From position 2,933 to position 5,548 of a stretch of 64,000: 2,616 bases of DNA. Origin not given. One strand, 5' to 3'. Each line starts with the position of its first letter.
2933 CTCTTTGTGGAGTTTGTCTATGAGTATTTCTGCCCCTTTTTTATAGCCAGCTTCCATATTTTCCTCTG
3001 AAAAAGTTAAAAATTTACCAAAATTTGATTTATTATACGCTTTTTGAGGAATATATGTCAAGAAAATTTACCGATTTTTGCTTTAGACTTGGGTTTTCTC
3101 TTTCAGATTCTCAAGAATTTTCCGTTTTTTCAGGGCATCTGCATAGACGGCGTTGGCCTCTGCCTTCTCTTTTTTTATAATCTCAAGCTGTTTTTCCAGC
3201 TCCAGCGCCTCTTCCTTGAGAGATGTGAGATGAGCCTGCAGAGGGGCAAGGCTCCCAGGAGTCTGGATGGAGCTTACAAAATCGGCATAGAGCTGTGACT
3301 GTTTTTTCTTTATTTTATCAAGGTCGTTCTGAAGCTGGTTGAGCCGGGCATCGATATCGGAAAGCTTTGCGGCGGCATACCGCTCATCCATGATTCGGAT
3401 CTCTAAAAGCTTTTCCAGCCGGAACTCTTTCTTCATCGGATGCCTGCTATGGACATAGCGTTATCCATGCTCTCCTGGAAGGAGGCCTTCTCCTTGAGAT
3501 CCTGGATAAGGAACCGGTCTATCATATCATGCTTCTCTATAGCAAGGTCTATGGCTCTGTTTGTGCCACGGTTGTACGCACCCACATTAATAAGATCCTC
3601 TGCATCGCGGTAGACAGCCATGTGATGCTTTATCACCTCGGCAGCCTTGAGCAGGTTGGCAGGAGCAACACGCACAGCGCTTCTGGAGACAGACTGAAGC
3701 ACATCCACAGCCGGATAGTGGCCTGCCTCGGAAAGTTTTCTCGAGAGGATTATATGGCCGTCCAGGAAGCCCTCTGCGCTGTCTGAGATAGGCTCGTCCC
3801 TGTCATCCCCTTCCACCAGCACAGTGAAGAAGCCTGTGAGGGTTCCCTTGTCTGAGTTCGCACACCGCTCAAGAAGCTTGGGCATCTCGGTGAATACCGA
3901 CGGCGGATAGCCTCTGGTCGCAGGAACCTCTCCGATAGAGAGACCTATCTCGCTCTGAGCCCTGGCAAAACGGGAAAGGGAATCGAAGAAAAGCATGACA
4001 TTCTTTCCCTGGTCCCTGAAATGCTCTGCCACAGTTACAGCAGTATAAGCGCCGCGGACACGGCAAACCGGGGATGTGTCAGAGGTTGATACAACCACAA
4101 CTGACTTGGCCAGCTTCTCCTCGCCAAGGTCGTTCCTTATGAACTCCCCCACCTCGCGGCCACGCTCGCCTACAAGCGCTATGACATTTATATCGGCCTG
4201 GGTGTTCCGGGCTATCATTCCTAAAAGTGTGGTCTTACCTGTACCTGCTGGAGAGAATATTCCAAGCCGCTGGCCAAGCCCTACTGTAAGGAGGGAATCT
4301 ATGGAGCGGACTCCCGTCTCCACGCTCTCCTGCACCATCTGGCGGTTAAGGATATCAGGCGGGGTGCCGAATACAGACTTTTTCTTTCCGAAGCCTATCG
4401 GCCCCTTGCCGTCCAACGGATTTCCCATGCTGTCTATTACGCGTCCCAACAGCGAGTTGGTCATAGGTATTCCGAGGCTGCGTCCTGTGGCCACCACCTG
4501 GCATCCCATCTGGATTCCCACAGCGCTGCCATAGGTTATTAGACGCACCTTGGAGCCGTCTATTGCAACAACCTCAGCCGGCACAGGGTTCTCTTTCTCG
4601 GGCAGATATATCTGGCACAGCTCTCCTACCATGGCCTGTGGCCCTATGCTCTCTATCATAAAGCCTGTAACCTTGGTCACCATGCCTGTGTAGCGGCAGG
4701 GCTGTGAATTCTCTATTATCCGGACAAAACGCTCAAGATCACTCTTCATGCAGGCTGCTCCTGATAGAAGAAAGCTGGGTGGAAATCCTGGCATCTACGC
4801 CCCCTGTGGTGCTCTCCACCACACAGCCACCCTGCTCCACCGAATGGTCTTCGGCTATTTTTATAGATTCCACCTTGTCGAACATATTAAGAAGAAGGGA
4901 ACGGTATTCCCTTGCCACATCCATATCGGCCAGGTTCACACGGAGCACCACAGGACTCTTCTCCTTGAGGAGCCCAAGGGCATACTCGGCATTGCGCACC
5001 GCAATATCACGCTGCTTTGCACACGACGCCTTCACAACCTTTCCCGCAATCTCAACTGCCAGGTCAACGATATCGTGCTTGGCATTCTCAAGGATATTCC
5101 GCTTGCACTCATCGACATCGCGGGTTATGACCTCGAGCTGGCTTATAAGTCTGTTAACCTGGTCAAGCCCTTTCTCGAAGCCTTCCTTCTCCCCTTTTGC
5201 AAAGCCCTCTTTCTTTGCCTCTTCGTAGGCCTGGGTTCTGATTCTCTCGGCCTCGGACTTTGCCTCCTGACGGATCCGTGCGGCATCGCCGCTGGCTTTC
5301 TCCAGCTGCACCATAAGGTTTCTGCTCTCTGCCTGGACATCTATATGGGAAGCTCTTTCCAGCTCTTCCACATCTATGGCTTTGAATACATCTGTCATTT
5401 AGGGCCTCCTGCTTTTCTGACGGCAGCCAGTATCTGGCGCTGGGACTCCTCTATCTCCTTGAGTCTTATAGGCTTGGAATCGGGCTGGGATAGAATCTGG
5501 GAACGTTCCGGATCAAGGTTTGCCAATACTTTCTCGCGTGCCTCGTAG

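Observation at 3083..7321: Stand-alone fliF-fliG-fliH-fliI-fliJ block: a stripped-down flagellar/T3SS-type module wedged between hslVU and ilvBN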

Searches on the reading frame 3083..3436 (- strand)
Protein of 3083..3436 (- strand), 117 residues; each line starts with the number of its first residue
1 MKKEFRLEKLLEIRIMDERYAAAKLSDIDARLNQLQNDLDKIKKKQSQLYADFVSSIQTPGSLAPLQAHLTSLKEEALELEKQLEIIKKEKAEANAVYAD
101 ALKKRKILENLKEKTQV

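Call 3: search_protein_families(library=pfam, proteins=[window:3083-3436:-], max_evalue=0.01)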
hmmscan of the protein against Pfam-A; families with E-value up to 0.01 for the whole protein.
window:3083-3436:- (117 aa): 3 families
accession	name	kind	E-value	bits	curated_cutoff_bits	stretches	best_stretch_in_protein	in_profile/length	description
PF02050.21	FliJ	-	0.00028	21.6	28.4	1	22-115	4-99/123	Flagellar FliJ protein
PF16740.10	SKA2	-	0.0073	16.5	30.1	0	26-116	5-94/110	Spindle and kinetochore-associated protein 2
PF24481.2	CT398_CC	-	0.0092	16.3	27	1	21-111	41-132/180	CT398-like coiled coil hairpin domain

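Call 4: search_protein_families(library=ncbifam, proteins=[window:3083-3436:-], max_evalue=0.01)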
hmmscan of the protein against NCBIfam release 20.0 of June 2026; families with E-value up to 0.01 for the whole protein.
window:3083-3436:- (117 aa): 2 families
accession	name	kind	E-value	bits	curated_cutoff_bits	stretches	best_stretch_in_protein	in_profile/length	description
TIGR02473.1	flagell_FliJ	equivalog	1.1e-09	38.9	50.45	1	4-116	1-116/141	flagellar export protein FliJ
NF047515.1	SpiroCoCo_C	equivalog_domain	0.0075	15.5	125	1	22-116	134-228/313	SpiroCoCo family coiled-coil protein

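Call 74: search_solved_structures(query=A3, max_evalue=1)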
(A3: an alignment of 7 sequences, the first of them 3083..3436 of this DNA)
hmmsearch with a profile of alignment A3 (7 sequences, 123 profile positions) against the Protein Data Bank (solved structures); distinct sequences matched with E-value up to 1: 41.
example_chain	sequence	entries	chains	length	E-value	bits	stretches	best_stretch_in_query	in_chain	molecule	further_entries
3jd5_O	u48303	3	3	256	0.0015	22.1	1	28-114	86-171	28S ribosomal protein S15, mitochondrial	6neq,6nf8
3o0z_A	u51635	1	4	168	0.0032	20.9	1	47-111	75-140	Rho-associated protein kinase 1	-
6uui_X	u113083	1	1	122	0.0056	20.2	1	26-111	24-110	Keratin, type I cytoskeletal 10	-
4zry_A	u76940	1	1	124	0.0075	19.8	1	26-111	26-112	Keratin, type I cytoskeletal 10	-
9rgw_A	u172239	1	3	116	0.019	18.5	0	62-94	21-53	sc-apCC3-CW2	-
4lin_A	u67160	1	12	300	0.034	17.6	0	29-78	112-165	Tail needle protein gp26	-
6yuf_C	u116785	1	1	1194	0.071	16.6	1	48-110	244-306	Structural maintenance of chromosomes protein 3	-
5mj3_C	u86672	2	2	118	0.09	16.3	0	62-86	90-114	ALPHABODY MA12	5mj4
9rgy_A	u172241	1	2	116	0.13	15.7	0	26-86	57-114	sc-apCC3-CW-0NTT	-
3j9w_AO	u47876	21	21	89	0.14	15.6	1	45-121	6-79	30S ribosomal protein uS15 | 30S ribosomal protein S15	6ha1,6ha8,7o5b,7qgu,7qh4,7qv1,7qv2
8ij9_C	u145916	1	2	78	0.16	15.5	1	7-68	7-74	ELKS/Rab6-interacting/CAST family member 1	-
7oac_A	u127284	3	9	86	0.17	15.4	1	23-95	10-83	General control transcription factor GCN4,conserved hypothetical protein residues 311-335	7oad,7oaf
2yo3_A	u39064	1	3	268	0.17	15.4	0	25-88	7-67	GENERAL CONTROL PROTEIN GCN4, PUTATIVE INNER MEMBRANE PROTEIN, GENERAL CONTROL PROTEIN GCN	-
5njt_O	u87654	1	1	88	0.17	15.4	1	45-121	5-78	30S ribosomal protein S15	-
6m3p_A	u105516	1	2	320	0.17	15.3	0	76-115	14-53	Spectrin beta chain, non-erythrocytic 1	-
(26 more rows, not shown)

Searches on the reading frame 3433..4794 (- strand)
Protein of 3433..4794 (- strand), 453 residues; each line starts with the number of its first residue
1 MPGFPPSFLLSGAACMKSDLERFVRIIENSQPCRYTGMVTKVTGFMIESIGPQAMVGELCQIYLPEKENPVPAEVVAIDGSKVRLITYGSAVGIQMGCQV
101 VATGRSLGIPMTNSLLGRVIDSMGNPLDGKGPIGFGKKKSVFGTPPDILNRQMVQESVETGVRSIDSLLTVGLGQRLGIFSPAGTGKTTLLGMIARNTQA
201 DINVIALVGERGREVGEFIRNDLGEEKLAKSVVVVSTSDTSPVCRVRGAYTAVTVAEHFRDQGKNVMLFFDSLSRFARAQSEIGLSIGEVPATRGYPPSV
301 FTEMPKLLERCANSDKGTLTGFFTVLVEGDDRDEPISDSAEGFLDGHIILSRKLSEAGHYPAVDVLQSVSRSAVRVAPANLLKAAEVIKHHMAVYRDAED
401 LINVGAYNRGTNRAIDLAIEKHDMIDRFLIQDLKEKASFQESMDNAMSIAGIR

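Call 3: search_protein_families(library=pfam, proteins=[window:3433-4794:-], max_evalue=0.01)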
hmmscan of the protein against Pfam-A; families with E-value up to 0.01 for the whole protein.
window:3433-4794:- (453 aa): 4 families
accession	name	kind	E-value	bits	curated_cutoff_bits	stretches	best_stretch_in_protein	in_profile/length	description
PF00006.31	ATP-synt_ab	-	2.3e-82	276.2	29.5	1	161-370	1-213/213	ATP synthase alpha/beta family, nucleotide-binding domain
PF18269.6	T3SS_ATPase_C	-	3.4e-21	75.3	22.7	1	382-444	6-68/72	T3SS EscN ATPase C-terminal domain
PF02874.29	ATP-synt_ab_N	-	1.8e-08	35.2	20.9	1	39-104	1-69/69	ATP synthase alpha/beta family, beta-barrel domain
PF00005.33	ABC_tran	-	0.001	20.1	25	1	169-214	6-51/137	ABC transporter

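Call 4: search_protein_families(library=ncbifam, proteins=[window:3433-4794:-], max_evalue=0.01)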
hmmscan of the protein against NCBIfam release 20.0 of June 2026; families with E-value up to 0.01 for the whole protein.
window:3433-4794:- (453 aa): 39 families (the best 25 are shown)
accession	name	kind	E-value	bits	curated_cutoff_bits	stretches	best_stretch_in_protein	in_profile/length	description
TIGR01026.1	fliI_yscN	subfamily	2.6e-170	566.9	379.5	1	26-449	14-438/440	FliI/YscN family ATPase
TIGR03497.1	FliI_clade2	equivalog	1.6e-164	547.8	629.8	1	37-445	1-408/413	flagellar protein export ATPase FliI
TIGR03496.1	FliI_clade1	equivalog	3.6e-158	526.7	619.1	1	37-446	1-411/414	flagellar protein export ATPase FliI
TIGR02546.1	III_secr_ATP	equivalog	2.5e-157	524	604.75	1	32-445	2-417/423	type III secretion system ATPase SctN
TIGR03498.1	FliI_clade3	equivalog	1.2e-153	511.7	587.45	1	37-445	1-413/418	flagellar protein export ATPase FliI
NF005391.0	PRK06936.1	equivalog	9.5e-141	469.6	657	1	24-446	12-434/439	type III secretion system ATPase SctN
NF006575.0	PRK09099.1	subfamily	4.6e-137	457.4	706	1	26-448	17-439/443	type III secretion system ATPase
NF005295.0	PRK06820.1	equivalog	4.5e-135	451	690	1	24-446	18-435/440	EscN/YscN/HrcN family type III secretion system ATPase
NF006290.1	PRK08472.1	equivalog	1.1e-126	423.2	644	1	20-449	3-432/433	flagellar protein export ATPase FliI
NF005535.1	PRK07196.1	equivalog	1.3e-121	406.7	715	1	29-445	13-429/434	flagellar protein export ATPase FliI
NF006012.0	PRK08149.1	equivalog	6.2e-119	397.7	594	1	35-446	9-426/431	type III secretion system ATPase SctN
NF005765.0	PRK07594.1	equivalog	4.8e-118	394.6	715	1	31-443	17-424/433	EscN/YscN/HrcN family type III secretion system ATPase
NF004578.0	PRK05922.1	equivalog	8.4e-95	318.1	604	1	23-446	7-427/434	type III secretion system ATPase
NF040574.1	T3SS_ATP_VscN2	exception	2.2e-78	264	750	1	53-444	23-411/420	type III secretion system ATPase VscN2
TIGR01039.1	atpD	equivalog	5.3e-62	210.1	462.85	1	37-439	3-413/462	F0F1 ATP synthase subunit beta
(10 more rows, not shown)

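Call 38: find_homologous_proteins(query=window:3433-4749:-, max_evalue=1e-60)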
Query window:3433-4749:- (438 aa): 7993 proteins with E <= 1e-60 among 8000 candidates; the best 120 are listed.
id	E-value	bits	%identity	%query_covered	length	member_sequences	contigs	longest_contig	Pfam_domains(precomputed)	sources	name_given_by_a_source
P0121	1.0e-266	902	94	100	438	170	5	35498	PF18269.7,PF02874.30,PF00006.32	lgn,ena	-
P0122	1.6e-253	859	89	100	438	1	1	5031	PF18269.7,PF02874.30,PF00006.32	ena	-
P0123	2.9e-237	806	84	100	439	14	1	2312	PF18269.7,PF02874.30,PF00006.32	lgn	-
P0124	5.0e-171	587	60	100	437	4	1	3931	PF18269.7,PF02874.30,PF00006.32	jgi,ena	-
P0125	2.6e-169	582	61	100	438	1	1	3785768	PF18269.7,PF02874.30,PF00006.32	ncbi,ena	-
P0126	2.6e-168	578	60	100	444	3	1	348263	PF18269.7,PF02874.30,PF00006.32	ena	-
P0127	1.1e-167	576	60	100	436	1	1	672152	PF18269.7,PF02874.30,PF00006.32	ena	-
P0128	1.4e-167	576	61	100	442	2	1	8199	PF18269.7,PF02874.30,PF00006.32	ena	-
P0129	2.9e-166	572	66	97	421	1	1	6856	PF18269.7,PF00006.32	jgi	-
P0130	5.3e-166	571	60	100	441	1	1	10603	PF18269.7,PF02874.30,PF00006.32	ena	-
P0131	1.5e-165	569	60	100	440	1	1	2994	PF18269.7,PF02874.30,PF00006.32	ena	-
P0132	1.5e-165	569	59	100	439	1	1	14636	PF18269.7,PF02874.30,PF00006.32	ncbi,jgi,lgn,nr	ncbi:MAG: FliI/YscN family ATPase [Spirochaetia bacterium]|jgi:flagellum-specific ATP synthase|nr:Fl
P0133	2.3e-165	569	60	100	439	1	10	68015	PF18269.7,PF02874.30,PF00006.32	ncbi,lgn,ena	-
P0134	2.9e-165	568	59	100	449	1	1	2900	PF18269.7,PF02874.30,PF00006.32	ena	-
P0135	4.8e-165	568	60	100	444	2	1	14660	PF18269.7,PF02874.30,PF00006.32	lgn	-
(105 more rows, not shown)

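Call 41: find_encoding_contigs(protein=P0129, flank=10000, max_places=2)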
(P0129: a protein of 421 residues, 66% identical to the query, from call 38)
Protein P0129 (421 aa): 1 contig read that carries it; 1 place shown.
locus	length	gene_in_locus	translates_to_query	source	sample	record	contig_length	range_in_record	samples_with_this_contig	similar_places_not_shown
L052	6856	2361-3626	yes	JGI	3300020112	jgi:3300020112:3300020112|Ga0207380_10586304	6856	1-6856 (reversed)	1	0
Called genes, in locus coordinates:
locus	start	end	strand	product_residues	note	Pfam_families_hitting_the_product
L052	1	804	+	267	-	?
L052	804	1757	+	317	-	PF03448:MgtE_N (faint), PF14842:FliG_N, PF14841:FliG_M, PF14842:FliG_N, PF01706:FliG_C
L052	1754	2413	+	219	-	PF06635:T3SS_SCTL (faint), PF02108:FliH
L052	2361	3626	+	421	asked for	PF00006:ATP-synt_ab, PF18269:T3SS_ATPase_C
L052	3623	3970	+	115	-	-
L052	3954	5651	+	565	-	PF02776:TPP_enzyme_N, PF00205:TPP_enzyme_M, PF02775:TPP_enzyme_C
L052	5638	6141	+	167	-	PF01842:ACT, PF22629:ACT_AHAS_ss, PF13710:ACT_5, PF10369:ALS_ss_C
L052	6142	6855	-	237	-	?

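Call 42: find_encoding_contigs(protein=P0125, flank=10000, max_places=1)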
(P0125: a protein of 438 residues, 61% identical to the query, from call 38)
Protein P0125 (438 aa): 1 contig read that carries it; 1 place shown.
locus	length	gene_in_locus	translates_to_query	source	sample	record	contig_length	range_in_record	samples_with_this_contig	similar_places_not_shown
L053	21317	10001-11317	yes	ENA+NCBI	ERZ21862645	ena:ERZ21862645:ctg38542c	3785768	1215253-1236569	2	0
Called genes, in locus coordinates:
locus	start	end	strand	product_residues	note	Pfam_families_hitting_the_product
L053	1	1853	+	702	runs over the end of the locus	PF01751:Toprim, PF01131:Topoisom_bac, PF01396:Zn_ribbon_Top1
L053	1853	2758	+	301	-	PF02899:Phage_int_SAM_1, PF00589:Phage_integrase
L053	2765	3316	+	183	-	PF00227:Proteasome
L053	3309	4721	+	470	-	PF00004:AAA (weak), PF07724:AAA_2 (weak), PF07728:AAA_5 (weak), PF07724:AAA_2, PF00004:AAA (weak)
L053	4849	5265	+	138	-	PF00460:Flg_bb_rod (faint)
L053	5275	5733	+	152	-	PF00460:Flg_bb_rod, PF06429:Flg_bbr_C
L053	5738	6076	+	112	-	PF02049:FliE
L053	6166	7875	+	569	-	PF01514:YscJ_FliF, PF08345:YscJ_FliF_C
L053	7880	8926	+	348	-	PF03448:MgtE_N (faint), PF14842:FliG_N, PF14841:FliG_M, PF14842:FliG_N, PF01706:FliG_C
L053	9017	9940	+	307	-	PF28068:Scy (weak), PF06635:T3SS_SCTL (weak), PF02108:FliH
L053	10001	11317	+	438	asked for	PF02874:ATP-synt_ab_N, PF00006:ATP-synt_ab, PF18269:T3SS_ATPase_C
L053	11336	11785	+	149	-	PF02050:FliJ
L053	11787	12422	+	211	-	-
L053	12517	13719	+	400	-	PF02120:Flg_hook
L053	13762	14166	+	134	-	PF03963:FlgD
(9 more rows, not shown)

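Call 55: search_protein_families(library=pfam, max_evalue=0.01, proteins=[L052:3623-3970:+])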
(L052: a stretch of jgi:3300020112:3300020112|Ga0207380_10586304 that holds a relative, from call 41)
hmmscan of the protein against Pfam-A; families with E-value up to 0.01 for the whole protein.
L052:3623-3970:+ (115 aa): 0 families

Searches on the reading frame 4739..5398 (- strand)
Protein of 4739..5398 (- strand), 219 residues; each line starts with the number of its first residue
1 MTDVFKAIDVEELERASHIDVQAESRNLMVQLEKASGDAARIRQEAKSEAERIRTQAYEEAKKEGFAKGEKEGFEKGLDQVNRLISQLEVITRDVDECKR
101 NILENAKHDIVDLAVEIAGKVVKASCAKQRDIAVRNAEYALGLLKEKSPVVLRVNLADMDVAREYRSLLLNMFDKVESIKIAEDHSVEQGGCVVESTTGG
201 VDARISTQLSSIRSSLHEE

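Call 3: search_protein_families(library=pfam, proteins=[window:4739-5398:-], max_evalue=0.01)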
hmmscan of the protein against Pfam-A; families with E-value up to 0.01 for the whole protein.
window:4739-5398:- (219 aa): 3 families
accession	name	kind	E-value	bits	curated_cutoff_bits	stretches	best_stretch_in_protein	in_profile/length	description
PF02108.21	FliH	-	2e-19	70.2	24.1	1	85-211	4-127/128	Flagellar assembly protein FliH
PF01991.23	vATP-synt_E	-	0.0024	17.7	24.2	1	42-201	2-173/199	ATP synthase (E/31 kDa) subunit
PF06635.17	T3SS_SCTL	-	0.0032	17.5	23.3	1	38-214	31-196/206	Type 3 secretion system stator protein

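Call 4: search_protein_families(library=ncbifam, proteins=[window:4739-5398:-], max_evalue=0.01)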
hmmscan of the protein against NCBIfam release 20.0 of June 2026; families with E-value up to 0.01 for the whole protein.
window:4739-5398:- (219 aa): 18 families
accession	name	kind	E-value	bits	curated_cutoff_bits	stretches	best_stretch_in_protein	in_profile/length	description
NF005198.1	PRK06669.1-3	equivalog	4.3e-47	160.7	200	1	22-216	92-293/299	flagellar assembly protein FliH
NF004270.2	PRK05687.2-1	equivalog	1.3e-21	77.2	180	1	11-216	17-222/223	flagellar assembly protein FliH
TIGR03825.1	FliH_bacil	equivalog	7e-21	74.9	148.9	1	23-218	47-246/255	flagellar assembly protein FliH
NF005392.0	PRK06937.1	equivalog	3.7e-19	68.9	159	1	17-218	10-201/209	HrpE/YscL family type III secretion apparatus protein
NF004968.0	PRK06328.1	equivalog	2.9e-15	56.2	220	1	32-212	35-196/223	HrpE/YscL family type III secretion apparatus protein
NF005196.1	PRK06669.1-1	equivalog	3.6e-14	52.9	200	1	43-217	106-273/274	flagellar assembly protein FliH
TIGR02499.1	HrpE_YscL_not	equivalog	1.5e-12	47.9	78.7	1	32-203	13-165/166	type III secretion system stator protein SctL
NF006574.0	PRK09098.1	subfamily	3.9e-12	46.1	278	1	12-216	29-222/277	HrpE/YscL family type III secretion apparatus protein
NF009925.1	PRK13386.1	equivalog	2.8e-11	43.1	192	1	51-217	60-221/228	flagellar assembly protein FliH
NF004267.1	PRK05687.1-3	equivalog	1.7e-10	40.5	293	1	51-217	93-257/266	flagellar assembly protein FliH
NF004266.1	PRK05687.1-1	equivalog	1.6e-09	37.6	260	1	33-80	30-76/230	flagellar assembly protein FliH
NF004269.1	PRK05687.1-5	equivalog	2.6e-09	37.1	279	1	42-218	56-231/249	flagellar assembly protein FliH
NF009991.0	PRK13460.1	equivalog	0.00042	20.3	183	0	12-125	55-151/173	F0F1 ATP synthase subunit B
NF004412.0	PRK05759.1-3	equivalog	0.00091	19.1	156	0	15-64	71-120/185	F0F1 ATP synthase subunit B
NF004690.0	PRK06032.1-1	equivalog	0.0011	18.6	201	1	36-201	15-181/209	flagellar assembly protein H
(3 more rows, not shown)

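Call 75: search_solved_structures(query=window:4739-5398:-, max_evalue=0.01)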
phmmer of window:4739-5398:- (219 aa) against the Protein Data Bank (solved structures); distinct sequences matched with E-value up to 0.01: 0.
